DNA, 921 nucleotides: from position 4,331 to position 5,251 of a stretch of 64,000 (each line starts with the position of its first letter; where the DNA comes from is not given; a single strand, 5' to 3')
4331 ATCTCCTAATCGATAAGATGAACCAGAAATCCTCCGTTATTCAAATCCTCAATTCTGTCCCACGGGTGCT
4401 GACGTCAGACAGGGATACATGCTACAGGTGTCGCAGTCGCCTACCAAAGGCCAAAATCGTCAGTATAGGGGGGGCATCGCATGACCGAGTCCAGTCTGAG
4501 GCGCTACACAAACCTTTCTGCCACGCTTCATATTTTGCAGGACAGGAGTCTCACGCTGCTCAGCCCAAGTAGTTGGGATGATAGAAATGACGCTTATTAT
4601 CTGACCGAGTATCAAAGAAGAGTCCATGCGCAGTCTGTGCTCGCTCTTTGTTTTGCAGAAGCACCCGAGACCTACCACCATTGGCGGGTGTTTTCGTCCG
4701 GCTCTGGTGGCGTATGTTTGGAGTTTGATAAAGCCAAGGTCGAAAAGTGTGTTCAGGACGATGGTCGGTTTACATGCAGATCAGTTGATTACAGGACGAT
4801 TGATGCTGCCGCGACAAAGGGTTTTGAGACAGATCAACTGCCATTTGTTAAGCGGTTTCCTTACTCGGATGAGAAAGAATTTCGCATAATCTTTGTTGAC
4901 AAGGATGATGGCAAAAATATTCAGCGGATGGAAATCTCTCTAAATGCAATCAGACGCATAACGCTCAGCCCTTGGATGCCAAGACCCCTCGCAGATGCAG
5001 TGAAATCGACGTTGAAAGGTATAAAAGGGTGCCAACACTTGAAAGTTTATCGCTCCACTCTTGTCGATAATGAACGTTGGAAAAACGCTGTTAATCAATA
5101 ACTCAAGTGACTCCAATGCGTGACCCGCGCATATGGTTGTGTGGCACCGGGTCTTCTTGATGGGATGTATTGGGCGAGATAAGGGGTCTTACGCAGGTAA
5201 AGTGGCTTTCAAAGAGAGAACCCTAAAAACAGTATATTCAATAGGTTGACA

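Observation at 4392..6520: Low-GC two-gene module (hypothetical 206-aa protein plus PIN-like 358-aa protein) bounded by an IS3 element and a tRNA 3' fragment: a candidate defence or toxin cassette on an island remnant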

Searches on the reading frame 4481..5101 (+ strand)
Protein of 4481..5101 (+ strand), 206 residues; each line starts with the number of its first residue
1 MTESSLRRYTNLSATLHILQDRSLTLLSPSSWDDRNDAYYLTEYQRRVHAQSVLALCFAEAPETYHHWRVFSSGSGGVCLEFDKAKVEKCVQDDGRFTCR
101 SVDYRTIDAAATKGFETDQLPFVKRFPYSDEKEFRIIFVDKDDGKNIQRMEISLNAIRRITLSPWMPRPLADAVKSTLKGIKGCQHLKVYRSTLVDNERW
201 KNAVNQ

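Call 4: search_protein_families(library=pfam, proteins=[window:4481-5101:+], max_evalue=1)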
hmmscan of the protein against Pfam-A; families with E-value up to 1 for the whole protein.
window:4481-5101:+ (206 aa): 2 families
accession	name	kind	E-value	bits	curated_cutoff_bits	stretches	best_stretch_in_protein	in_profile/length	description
PF11185.13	DUF2971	-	0.0027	19.5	22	1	68-115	2-51/89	Protein of unknown function (DUF2971)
PF24650.2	TT1_Tal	-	0.005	16.9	27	1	129-155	61-87/90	Tal, N-terminal tail tube TT1 domain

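Call 5: search_protein_families(library=padloc, proteins=[window:4481-5101:+], max_evalue=1)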
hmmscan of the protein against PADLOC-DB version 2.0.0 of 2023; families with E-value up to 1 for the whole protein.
window:4481-5101:+ (206 aa): 3 families
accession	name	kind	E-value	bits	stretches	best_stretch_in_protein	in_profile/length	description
PDLC04993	PDC-S31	-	2.9e-14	51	1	6-196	17-235/245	-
PDLC04994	PDC-S31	-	1.6e-08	32.2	1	56-197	124-264/273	-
PDLC04990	PDC-S31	-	5.3e-06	24.4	1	50-195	107-247/259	-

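Call 7: search_protein_families(library=ncbifam, proteins=[window:4481-5101:+], max_evalue=1)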
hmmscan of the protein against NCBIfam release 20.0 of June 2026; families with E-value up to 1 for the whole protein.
window:4481-5101:+ (206 aa): 0 families

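Call 8: search_protein_families(library=phrogs, proteins=[window:4481-5101:+], max_evalue=1)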
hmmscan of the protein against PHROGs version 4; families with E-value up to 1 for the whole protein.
window:4481-5101:+ (206 aa): 2 families
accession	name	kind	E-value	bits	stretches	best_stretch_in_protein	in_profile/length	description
phrog_1762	-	unknown function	7e-12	46.1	1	37-200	110-288/395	-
phrog_13198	-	unknown function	0.17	12.4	1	114-159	174-221/230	-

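Call 13: find_homologous_proteins(query=window:4481-5101:+)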
Query window:4481-5101:+ (206 aa): 1738 proteins with E <= 0.001 among 1851 candidates; the best 120 are listed.
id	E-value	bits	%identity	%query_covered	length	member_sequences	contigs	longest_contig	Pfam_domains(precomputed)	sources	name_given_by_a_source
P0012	1.5e-136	471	100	100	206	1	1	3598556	-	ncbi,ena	-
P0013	7.5e-111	387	81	100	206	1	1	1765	-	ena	-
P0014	9.0e-106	370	79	100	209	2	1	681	-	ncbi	-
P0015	6.4e-95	335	73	100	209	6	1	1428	-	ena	-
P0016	1.2e-90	321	68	100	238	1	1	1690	PF11185.14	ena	-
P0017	7.4e-90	318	67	100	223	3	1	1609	-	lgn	-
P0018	1.5e-89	317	68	99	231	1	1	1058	PF11185.14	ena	-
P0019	2.1e-88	313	67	99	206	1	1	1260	-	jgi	jgi:hypothetical protein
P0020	1.3e-87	311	62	100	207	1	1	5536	-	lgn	-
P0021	1.1e-86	308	66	100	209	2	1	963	-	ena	-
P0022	1.6e-86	307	67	100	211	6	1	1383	-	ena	-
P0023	2.7e-86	307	64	100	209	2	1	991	PF11185.14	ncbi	-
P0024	3.6e-86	306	64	100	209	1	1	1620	-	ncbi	-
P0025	5.9e-84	299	63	100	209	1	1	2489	-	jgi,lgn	-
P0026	1.4e-82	294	63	100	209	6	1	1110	-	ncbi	-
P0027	7.6e-80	285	60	100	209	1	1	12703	PF11185.14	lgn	-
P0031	1.7e-77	278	59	98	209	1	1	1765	PF11185.14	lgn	-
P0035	4.6e-77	276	59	97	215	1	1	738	PF11185.14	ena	-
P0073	2.5e-69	251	54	97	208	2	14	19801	PF11185.14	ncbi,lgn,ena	-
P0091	6.3e-68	247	53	96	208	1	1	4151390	PF11185.14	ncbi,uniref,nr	ncbi:DUF2971 domain-containing protein [Methylocapsa sp. D3K7]|uniref:DUF2971 domain-containing prot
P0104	3.8e-67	244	52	100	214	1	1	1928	PF11185.14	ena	-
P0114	1.1e-66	242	54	96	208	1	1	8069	PF11185.14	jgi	jgi:hypothetical protein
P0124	1.0e-65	239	53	98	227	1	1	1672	PF11185.14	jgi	jgi:hypothetical protein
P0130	1.8e-65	239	50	99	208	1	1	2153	PF11185.14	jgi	jgi:Protein of unknown function (DUF2971)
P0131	2.2e-65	238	52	97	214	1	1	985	PF11185.14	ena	-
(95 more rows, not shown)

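Call 14: find_encoding_contigs(protein=P0012, flank=10000, max_places=3)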
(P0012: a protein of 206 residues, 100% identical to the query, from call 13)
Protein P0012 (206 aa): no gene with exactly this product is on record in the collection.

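Call 22: find_related_loci(query=A1, collection=genome_contigs, flank=6000)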
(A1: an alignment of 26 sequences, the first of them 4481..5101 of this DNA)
Query A1 (206 aa) in genome_contigs; peptide patterns used: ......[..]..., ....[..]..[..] (x = any residue, [..] = any of these).
187 stretches matched a pattern; 164 encode a relative of the query (tblastn E <= 1e-3); the best 80 are kept; 80 distinct loci.
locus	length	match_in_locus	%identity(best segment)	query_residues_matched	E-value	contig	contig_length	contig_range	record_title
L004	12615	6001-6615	59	1-204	1e-80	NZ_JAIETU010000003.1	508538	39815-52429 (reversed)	MAG: Hyphomicrobium sp. isolate time.spades.CONCOCT.2.5kb_061 c_000000000004, whole genome shotgun sequence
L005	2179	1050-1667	54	1-206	5e-81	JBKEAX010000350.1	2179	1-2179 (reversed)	MAG: Hyphomicrobiaceae bacterium isolate VLC_087 k121_14240176, whole genome shotgun sequence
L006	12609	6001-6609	57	2-205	1e-77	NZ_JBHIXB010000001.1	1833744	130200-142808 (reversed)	MAG: Marinicaulis sp. isolate MAG39 WDNA05_bin.22.orig_1, whole genome shotgun sequence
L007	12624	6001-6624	51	1-206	1e-75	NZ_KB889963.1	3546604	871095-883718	Methylocystis rosea SV97 A3OODRAFT_scaffold1.1, whole genome shotgun sequence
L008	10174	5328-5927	54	4-202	2e-74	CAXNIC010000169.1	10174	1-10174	MAG: Alphaproteobacteria bacterium isolate LH-05nov19-173 genome assembly, contig: LH-05nov19-C16505, whole genome shotg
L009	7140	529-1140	51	1-202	2e-73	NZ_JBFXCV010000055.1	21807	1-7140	MAG: Methylocystis sp. isolate CA_2019_TPBS_78 NODE_11164_length_21807_cov_6.351614_TPBS, whole genome shotgun sequence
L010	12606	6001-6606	53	1-201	4e-73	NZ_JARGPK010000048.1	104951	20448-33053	MAG: Antarcticimicrobium sp. isolate bin_ti_oxhcr1.003 k141_178505, whole genome shotgun sequence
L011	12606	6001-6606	52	1-201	1e-72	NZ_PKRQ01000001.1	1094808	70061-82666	Tabrizicola sp. TH137 NODE_1_length_1094808_cov_410.139474, whole genome shotgun sequence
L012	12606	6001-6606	52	1-201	9e-73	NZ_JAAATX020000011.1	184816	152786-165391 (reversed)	Rhodobacter amnigenus strain HSP-20 contig00011, whole genome shotgun sequence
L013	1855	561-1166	51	1-201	1e-75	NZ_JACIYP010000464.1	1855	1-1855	MAG: Hoeflea sp. isolate MAG-81 Hoeflea_C3_bin39_Scaffold_464, whole genome shotgun sequence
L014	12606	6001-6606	52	1-201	8e-73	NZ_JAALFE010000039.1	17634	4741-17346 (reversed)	Rhodobacter kunshanensis strain HX-7-19 HX_7_19_scaffold39, whole genome shotgun sequence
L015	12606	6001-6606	52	1-201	1e-72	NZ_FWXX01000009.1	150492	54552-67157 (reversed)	Tropicibacter naphthalenivorans strain DSM 19561, whole genome shotgun sequence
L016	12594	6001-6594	53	6-202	9e-72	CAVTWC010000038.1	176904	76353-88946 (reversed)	MAG: uncultured Alphaproteobacteria bacterium isolate MFD04967.bin.1.219 genome assembly, contig: contig_44569, whole ge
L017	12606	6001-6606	51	1-201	7e-71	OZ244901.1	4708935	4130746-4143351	MAG: Paracoccaceae bacterium isolate 099955af-6f2a-495a-b55e-941898089180 genome assembly, chromosome: 1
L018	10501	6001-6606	51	1-201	8e-71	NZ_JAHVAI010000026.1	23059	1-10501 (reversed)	Sedimentimonas flavescens strain B57 contig26, whole genome shotgun sequence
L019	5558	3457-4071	51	1-205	5e-71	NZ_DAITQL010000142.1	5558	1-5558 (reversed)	MAG: Hyphomicrobium sp. isolate CTOTU46465 NODE_3568_length_5558_cov_8.272942, whole genome shotgun sequence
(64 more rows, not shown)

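Call 37: predict_structure(alignment_id=A1)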
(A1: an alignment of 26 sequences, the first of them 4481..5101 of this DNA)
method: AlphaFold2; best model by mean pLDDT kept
length: 206 residues; sequences in the alignment: 26
mean_pLDDT: 91.5   pTM: 0.86
mean pLDDT of the five models: 91.5, 88.9, 88.6, 87.9, 86.9
residues with pLDDT >= 90: 146; 70-90: 55; 50-70: 3; < 50: 2
segments of 3 or more residues with pLDDT < 50: none
pLDDT, mean of each block of 10 residues (from residue 1): 81 96 94 89 97 96 88 91 95 91 90 91 83 95 95 96 94 97 97 81 79
secondary structure, 60 per line:
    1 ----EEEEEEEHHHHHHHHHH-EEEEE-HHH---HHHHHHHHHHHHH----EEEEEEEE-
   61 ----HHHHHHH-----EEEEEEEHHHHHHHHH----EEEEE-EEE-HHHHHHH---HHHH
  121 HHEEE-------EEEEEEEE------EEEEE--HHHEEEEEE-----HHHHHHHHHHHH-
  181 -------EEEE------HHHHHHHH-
elements in order: E5-11 H12-21 E23-27 H35-47 E52-59 H65-71 E77-83 H84-92 E97-101 E103-105 H107-113 H117-122 E123-125 E133-140 E147-151 E157-162 H168-179 E188-191 H198-205

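Call 49: search_solved_structures(query=A1, max_evalue=10, show_alignments=3)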
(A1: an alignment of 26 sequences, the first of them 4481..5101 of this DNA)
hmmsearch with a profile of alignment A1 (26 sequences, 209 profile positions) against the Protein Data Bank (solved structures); distinct sequences matched with E-value up to 10: 3.
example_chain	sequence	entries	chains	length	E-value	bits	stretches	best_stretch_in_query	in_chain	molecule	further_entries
6rmn_B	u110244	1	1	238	0.14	14.9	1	77-161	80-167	DNA mismatch repair protein MLH3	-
6shx_B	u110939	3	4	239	0.14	14.9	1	77-161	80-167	DNA mismatch repair protein MLH3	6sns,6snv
6ndu_B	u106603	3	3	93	0.29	13.9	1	97-138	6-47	Meiosis expressed gene 1 protein homolog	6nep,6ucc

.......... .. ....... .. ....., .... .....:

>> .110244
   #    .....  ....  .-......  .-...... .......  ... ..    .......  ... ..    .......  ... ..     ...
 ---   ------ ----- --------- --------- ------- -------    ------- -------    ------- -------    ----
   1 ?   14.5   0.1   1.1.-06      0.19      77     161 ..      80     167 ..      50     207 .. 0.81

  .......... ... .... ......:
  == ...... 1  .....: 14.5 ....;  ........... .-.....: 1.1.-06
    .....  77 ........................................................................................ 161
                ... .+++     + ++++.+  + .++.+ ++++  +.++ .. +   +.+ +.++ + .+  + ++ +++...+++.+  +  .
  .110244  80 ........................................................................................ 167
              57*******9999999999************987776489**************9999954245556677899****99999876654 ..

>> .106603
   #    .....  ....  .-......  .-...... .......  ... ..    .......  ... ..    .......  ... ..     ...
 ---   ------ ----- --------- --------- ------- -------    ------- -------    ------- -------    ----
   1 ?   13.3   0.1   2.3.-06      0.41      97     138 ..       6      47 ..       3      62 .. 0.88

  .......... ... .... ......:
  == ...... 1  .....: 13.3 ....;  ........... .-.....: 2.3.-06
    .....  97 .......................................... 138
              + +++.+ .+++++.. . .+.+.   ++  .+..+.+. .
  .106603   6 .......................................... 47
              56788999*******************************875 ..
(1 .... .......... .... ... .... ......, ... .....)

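Call 55: search_protein_families(library=pfam, proteins=[L019:2024-3226:-, L019:1215-2216:-, L019:4181-5332:+, L019:3457-4101:+, L010:6903-7478:+], max_evalue=0.01)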
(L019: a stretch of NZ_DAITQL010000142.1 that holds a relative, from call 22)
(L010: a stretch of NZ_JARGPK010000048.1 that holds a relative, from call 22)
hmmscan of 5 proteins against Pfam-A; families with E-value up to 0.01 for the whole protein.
L019:2024-3226:- (400 aa): 1 family
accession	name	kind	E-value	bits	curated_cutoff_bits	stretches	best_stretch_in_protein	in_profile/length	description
PF04471.18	Mrr_cat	-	0.0011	19.5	21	1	17-139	3-99/115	Restriction endonuclease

L019:1215-2216:- (333 aa): 1 family
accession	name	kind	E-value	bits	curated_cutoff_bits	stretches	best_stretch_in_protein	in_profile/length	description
PF13365.12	Trypsin_2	-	0.0012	20.1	27.6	1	115-285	1-144/144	Trypsin-like peptidase domain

L019:4181-5332:+ (383 aa): 1 family
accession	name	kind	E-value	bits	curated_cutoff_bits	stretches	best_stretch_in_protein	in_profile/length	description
PF16289.11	PIN_12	-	4.1e-25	89.6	32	1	32-199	1-172/172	PIN domain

L019:3457-4101:+ (214 aa): 1 family
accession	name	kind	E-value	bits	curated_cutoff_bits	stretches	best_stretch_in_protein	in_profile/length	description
PF11185.13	DUF2971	-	0.00026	22.7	22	1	68-135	2-88/89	Protein of unknown function (DUF2971)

L010:6903-7478:+ (192 aa): 0 families

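Call 57: list_cluster_members(proteins=[window:4481-5101:+, window:5311-6387:+, window:6555-7238:-])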
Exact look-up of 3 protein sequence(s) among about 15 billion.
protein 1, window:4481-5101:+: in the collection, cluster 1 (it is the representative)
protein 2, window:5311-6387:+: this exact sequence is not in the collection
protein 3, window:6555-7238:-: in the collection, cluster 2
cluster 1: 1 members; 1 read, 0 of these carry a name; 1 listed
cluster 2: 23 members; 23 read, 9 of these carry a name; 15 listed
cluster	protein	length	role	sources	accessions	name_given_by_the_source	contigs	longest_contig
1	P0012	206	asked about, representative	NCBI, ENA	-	-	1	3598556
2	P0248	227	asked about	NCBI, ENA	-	-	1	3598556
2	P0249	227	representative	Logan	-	-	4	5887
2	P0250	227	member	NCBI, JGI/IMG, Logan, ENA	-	uncharacterized peroxidase-related enzyme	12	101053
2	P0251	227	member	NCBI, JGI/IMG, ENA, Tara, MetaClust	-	strand:+ start:1487 stop:2170 length:684 start_codon:yes stop_codon:yes gene_type:complete | TARA_032_DCM_0.22-1.6_scaffold209110_1_gene187316 COG2128 ""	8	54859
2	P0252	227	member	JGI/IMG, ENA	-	uncharacterized peroxidase-related enzyme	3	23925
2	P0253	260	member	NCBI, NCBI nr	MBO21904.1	MAG: hypothetical protein CMM26_05965 [Rhodospirillaceae bacterium] | hypothetical protein [Rhodospirillaceae bacterium]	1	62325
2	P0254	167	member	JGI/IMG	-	AhpD family alkylhydroperoxidase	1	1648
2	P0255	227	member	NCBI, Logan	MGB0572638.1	MAG: carboxymuconolactone decarboxylase family protein [Alphaproteobacteria bacterium]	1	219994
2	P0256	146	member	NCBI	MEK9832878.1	MAG: hypothetical protein VW453_09810, partial [Rhodospirillaceae bacterium]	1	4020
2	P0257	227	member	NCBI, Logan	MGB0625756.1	MAG: carboxymuconolactone decarboxylase family protein [Alphaproteobacteria bacterium]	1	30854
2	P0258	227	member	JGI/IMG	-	uncharacterized peroxidase-related enzyme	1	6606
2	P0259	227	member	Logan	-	-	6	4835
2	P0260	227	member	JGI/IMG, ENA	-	-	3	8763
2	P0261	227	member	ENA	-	-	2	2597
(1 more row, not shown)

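Call 70: search_dna_similar(query=window:4481-5101:+, collection=plasmids, mode=protein, max_evalue=0.001, max_rows=15)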
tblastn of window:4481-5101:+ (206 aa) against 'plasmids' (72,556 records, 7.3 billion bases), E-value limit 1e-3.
Records with a match: 1; places in all: 1; records where one place covers at least 80% of the query: 0.
Best place of each record, by identity: <60% 1.
By first word of the organism name: Phaeobacter 1.
By predicted mobility (MOB-suite, as given by PLSDB): mobilizable 1.
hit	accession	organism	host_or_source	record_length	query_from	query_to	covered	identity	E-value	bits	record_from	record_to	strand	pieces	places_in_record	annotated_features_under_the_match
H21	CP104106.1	Phaeobacter sp. G2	cell culture,Emiliania huxleyi RCC1216 ...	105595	155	201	23%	48.9%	5e-7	56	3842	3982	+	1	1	hypothetical protein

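Call 71: search_dna_similar(query=window:4481-5101:+, collection=phages, mode=protein, max_evalue=0.001, max_rows=10)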
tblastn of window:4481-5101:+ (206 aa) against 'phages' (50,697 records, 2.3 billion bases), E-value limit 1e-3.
No match.

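Call 92: find_encoding_contigs(protein=P0013, flank=5000, max_places=2)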
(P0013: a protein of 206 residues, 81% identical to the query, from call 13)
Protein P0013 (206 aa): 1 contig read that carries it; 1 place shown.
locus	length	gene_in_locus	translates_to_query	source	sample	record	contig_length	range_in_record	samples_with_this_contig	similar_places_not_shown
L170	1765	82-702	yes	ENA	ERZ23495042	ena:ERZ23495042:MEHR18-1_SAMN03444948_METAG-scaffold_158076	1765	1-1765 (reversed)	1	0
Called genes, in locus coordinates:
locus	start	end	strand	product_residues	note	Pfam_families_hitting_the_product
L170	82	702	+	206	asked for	-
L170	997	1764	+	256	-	?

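Call 93: find_encoding_contigs(protein=P0020, flank=5000, max_places=2)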
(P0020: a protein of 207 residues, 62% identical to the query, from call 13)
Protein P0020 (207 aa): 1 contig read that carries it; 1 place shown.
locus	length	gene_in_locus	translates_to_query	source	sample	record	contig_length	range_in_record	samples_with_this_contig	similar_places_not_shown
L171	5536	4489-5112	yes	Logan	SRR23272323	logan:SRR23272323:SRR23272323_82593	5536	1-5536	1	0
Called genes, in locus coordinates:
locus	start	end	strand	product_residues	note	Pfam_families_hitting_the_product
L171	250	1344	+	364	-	-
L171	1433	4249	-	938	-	PF04471:Mrr_cat, PF22722:NA-iREase1, PF05729:NACHT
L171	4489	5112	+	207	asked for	-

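Call 94: find_encoding_contigs(protein=P0027, flank=5000, max_places=2)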
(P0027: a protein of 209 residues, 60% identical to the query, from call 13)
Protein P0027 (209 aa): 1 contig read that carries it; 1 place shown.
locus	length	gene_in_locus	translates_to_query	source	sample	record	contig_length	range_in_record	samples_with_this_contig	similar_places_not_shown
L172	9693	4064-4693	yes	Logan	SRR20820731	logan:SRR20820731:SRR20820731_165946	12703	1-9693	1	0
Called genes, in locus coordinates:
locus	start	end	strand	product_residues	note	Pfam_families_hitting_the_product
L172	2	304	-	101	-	?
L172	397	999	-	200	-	-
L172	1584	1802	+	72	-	-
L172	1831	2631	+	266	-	-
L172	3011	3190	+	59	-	-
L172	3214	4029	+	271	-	-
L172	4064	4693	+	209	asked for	PF11185:DUF2971 (faint)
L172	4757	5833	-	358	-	PF00294:PfkB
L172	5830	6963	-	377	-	-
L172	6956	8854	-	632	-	PF24389:ORC-CDC6-like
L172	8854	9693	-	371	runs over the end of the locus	PF24390:PRTase-CE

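Call 107: fold_search(model_id=the predicted structure, library=viral)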
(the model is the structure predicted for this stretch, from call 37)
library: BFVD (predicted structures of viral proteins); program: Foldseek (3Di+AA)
matches with E <= 10: 374; with E <= 0.001: 10
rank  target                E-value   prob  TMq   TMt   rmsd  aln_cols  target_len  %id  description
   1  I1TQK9                1.6e-06  1.00  0.52  0.36   7.5       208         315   17  (no name in the UniProt tables at hand)
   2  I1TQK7                3.8e-06  1.00  0.49  0.35   6.7       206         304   16  (no name in the UniProt tables at hand)
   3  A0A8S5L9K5            6.0e-06  1.00  0.48  0.23   9.8       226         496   16  Uncharacterized protein [Myoviridae sp. ctPuP5]
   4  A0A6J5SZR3            7.2e-06  1.00  0.49  0.36   6.8       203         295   19  Uncharacterized protein [uncultured Caudovirales phage]
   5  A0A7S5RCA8            3.0e-05  1.00  0.49  0.32   8.0       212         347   16  (no name in the UniProt tables at hand)
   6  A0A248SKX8            3.6e-05  1.00  0.47  0.27   6.2       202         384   13  (no name in the UniProt tables at hand)
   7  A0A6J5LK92            8.2e-05  1.00  0.48  0.23   7.2       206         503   17  ASCH domain containing protein [uncultured Caudovirales phage]
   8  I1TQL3                1.1e-04  1.00  0.46  0.35   5.8       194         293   12  (no name in the UniProt tables at hand)
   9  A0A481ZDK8            1.3e-04  1.00  0.44  0.37   7.1       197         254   13  Uncharacterized protein [Pithovirus LCPAC406]
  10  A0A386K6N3            4.1e-04  1.00  0.51  0.39   6.4       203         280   12  Uncharacterized protein [Dickeya phage vB_DsoM_JA11]
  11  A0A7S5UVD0            1.1e-03  1.00  0.41  0.51   6.5       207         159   12  (no name in the UniProt tables at hand)
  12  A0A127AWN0            1.5e-03  0.94  0.37  0.37  11.9       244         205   14  Uncharacterized protein [Bacillus phage SP-15]
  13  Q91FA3                4.9e-03  0.93  0.42  0.43   7.4       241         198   13  Uncharacterized protein 422L [Invertebrate iridescent virus 6]
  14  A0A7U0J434            1.8e-02  0.80  0.33  0.44   7.3       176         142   12  (no name in the UniProt tables at hand)
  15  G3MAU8                1.9e-02  0.87  0.33  0.44   6.9       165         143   10  Gp568 [Bacillus phage G]
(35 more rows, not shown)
